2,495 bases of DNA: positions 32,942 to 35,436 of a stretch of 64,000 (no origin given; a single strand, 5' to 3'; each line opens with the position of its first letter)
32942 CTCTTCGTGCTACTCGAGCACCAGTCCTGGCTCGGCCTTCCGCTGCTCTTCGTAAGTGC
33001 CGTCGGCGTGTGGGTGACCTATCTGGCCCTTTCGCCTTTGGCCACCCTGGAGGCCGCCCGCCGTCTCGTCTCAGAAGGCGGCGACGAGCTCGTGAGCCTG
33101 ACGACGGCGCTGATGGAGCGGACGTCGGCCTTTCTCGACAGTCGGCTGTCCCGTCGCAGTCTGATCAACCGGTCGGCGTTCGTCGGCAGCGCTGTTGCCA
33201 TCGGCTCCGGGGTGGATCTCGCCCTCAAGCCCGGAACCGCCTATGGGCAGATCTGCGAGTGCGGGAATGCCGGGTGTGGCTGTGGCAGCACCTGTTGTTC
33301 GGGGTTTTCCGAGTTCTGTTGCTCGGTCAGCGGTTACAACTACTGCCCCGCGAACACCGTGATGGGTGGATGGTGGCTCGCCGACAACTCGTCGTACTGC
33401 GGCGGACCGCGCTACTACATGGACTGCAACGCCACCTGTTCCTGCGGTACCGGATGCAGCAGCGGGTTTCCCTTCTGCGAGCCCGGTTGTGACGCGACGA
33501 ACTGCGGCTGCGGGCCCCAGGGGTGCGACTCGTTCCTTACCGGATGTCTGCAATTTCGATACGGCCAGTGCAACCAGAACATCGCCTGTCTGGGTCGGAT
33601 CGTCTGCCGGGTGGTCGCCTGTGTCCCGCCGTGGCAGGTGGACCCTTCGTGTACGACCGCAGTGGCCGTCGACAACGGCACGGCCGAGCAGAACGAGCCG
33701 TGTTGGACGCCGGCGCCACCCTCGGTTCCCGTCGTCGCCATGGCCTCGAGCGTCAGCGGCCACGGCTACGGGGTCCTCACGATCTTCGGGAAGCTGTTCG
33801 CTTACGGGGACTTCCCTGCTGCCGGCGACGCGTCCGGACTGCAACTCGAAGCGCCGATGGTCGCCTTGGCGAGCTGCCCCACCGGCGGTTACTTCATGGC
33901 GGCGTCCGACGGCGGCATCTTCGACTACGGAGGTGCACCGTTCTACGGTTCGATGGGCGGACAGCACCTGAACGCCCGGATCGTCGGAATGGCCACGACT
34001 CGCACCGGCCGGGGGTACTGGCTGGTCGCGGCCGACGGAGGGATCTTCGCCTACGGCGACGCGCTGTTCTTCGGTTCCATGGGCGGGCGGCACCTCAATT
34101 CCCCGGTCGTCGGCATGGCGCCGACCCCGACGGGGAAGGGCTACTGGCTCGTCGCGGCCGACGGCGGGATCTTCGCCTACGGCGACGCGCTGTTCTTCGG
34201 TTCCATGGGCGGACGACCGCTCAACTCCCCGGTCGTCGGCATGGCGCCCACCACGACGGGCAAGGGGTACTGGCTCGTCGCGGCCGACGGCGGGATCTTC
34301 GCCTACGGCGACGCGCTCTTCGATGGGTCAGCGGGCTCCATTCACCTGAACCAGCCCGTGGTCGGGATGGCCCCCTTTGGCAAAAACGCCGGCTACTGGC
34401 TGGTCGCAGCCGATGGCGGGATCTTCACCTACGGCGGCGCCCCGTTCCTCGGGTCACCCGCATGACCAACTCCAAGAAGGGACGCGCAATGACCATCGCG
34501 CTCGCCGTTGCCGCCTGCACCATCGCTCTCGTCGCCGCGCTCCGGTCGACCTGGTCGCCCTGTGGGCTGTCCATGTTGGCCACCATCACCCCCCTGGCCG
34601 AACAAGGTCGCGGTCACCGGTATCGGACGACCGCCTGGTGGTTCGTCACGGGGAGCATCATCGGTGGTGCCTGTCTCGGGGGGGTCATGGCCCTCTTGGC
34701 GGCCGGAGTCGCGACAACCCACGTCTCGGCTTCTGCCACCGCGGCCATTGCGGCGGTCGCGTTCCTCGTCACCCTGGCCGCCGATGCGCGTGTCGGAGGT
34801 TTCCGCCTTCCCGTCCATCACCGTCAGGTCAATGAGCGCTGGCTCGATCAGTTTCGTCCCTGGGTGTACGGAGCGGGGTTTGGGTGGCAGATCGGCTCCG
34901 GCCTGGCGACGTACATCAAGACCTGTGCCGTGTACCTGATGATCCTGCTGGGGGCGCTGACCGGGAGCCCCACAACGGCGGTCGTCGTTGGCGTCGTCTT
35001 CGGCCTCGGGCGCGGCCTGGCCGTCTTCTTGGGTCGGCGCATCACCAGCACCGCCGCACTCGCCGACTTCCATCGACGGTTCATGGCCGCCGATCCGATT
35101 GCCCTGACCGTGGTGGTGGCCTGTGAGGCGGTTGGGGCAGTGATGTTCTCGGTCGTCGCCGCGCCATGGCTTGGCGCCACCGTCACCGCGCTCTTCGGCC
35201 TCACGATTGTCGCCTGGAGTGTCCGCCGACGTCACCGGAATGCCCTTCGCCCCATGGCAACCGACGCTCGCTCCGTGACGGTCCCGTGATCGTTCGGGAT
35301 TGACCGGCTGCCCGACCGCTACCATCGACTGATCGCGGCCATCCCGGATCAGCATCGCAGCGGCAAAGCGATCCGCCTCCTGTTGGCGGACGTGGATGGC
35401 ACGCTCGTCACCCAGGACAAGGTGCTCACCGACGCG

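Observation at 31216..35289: Translationally coupled Mau-like redox-maturation cluster around a Tat-exported 26-Cys MauA-like/propeller fusion protein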

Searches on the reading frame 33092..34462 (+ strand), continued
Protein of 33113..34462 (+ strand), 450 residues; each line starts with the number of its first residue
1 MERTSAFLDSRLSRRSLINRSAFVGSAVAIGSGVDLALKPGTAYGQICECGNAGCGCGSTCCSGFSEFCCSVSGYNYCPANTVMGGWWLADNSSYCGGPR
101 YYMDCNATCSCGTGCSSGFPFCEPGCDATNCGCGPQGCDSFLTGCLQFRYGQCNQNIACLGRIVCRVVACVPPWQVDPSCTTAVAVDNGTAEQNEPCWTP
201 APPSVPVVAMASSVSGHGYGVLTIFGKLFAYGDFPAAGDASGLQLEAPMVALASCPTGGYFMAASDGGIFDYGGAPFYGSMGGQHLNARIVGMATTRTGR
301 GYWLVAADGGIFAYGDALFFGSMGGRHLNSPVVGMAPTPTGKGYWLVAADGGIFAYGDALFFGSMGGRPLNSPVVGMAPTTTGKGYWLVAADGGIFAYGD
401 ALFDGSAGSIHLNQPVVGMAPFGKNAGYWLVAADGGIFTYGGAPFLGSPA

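Call 75: search_solved_structures(query=A3, max_evalue=1, show_alignments=1)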
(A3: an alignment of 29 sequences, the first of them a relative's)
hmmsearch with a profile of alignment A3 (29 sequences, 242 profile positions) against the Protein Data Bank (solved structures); distinct sequences matched with E-value up to 1: 1.
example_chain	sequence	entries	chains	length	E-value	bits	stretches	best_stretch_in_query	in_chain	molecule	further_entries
4fyb_B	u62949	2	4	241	0.022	17.5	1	45-169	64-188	Thiol:disulfide interchange protein (DsbC)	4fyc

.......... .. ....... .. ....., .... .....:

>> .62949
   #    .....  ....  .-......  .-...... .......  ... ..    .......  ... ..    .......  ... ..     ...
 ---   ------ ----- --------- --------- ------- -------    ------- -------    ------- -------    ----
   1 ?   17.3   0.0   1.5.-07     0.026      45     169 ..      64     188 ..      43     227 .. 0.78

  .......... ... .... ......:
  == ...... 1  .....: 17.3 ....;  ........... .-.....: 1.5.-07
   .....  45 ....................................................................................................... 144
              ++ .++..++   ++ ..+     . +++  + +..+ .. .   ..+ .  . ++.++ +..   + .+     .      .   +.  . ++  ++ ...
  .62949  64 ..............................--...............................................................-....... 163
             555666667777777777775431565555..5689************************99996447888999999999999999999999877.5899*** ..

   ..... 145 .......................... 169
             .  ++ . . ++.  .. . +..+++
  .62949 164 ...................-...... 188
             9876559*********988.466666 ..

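Call 92: search_protein_families(library=ncbifam, proteins=[L002:4114-4938:+], max_evalue=1)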
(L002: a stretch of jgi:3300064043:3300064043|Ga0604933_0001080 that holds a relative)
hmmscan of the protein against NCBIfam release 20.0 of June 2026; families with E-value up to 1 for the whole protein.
L002:4114-4938:+ (275 aa): 1 family
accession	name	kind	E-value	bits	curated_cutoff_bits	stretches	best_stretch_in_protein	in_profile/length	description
TIGR02661.1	MauD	equivalog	0.0018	17.8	188.6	1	93-196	74-176/189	methylamine dehydrogenase accessory protein MauD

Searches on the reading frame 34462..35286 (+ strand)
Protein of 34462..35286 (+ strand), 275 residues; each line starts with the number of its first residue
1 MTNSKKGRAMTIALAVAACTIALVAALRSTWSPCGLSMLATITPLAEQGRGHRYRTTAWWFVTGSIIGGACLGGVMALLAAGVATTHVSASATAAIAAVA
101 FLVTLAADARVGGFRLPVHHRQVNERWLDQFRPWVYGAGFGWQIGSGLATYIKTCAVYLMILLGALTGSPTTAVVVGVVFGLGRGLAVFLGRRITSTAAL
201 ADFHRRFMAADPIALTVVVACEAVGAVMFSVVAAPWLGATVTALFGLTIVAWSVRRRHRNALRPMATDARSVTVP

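Call 8: search_protein_families(library=pfam, max_evalue=0.1, proteins=[window:34462-35286:+])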
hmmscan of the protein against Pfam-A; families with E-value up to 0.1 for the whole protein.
window:34462-35286:+ (275 aa): 0 families

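Call 9: search_protein_families(library=ncbifam, max_evalue=0.1, proteins=[window:34462-35286:+])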
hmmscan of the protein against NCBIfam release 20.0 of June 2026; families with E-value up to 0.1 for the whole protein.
window:34462-35286:+ (275 aa): 0 families

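Call 50: search_protein_families(library=pfam, alignment_id=A5, max_evalue=5)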
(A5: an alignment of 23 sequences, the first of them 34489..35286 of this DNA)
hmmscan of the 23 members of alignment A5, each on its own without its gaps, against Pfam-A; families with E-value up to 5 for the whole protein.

A. member 1, window:34489-35286:+ (266 aa): 0 families

B. families by the number of members that match (of 23 scanned): 12 families
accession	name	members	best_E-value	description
PF13622.12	4HBT_3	2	0.041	Acyl-CoA thioesterase N-terminal domain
PF01925.25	TauE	2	0.24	Sulfite exporter TauE/SafE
PF21458.3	SelB-wing_1_3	1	0.011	Selenocysteine-specific elongation factor, winged helix 1/3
PF15338.11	TPIP1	1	0.082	p53-regulated apoptosis-inducing protein 1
PF01537.23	Herpes_glycop_D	1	0.1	Herpesvirus glycoprotein D/GG/GX domain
PF19529.4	DUF6057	1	0.12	Family of unknown function (DUF6057)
PF13779.11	DUF4175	1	0.33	Domain of unknown function (DUF4175)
PF20520.3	Ac45-VOA1_TM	1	1.4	V0 complex accessory subunit Ac45/VOA1 transmembrane domain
PF10247.14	Romo1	1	1.4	Reactive mitochondrial oxygen species modulator 1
PF24661.1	DUF7649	1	2.7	Domain of unknown function (DUF7649)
PF21066.3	Reovirus_L2_MT2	1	3.9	Reovirus core-spike protein lambda-2 (L2), methyltransferase-2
PF13829.11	DUF4191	1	4.5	Domain of unknown function (DUF4191)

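Call 77: search_solved_structures(query=A5, max_evalue=10)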
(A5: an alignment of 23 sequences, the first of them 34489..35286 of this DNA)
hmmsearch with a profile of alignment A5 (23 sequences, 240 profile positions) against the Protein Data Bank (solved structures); distinct sequences matched with E-value up to 10: 1.
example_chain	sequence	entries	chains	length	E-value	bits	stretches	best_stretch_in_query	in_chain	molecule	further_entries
9mnh_A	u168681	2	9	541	1.3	11.6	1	47-95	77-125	Fusion Protein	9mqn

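Call 92: search_protein_families(library=ncbifam, proteins=[window:34489-35286:+], max_evalue=1)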
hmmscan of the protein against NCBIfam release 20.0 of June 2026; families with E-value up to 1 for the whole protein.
window:34489-35286:+ (266 aa): 0 families
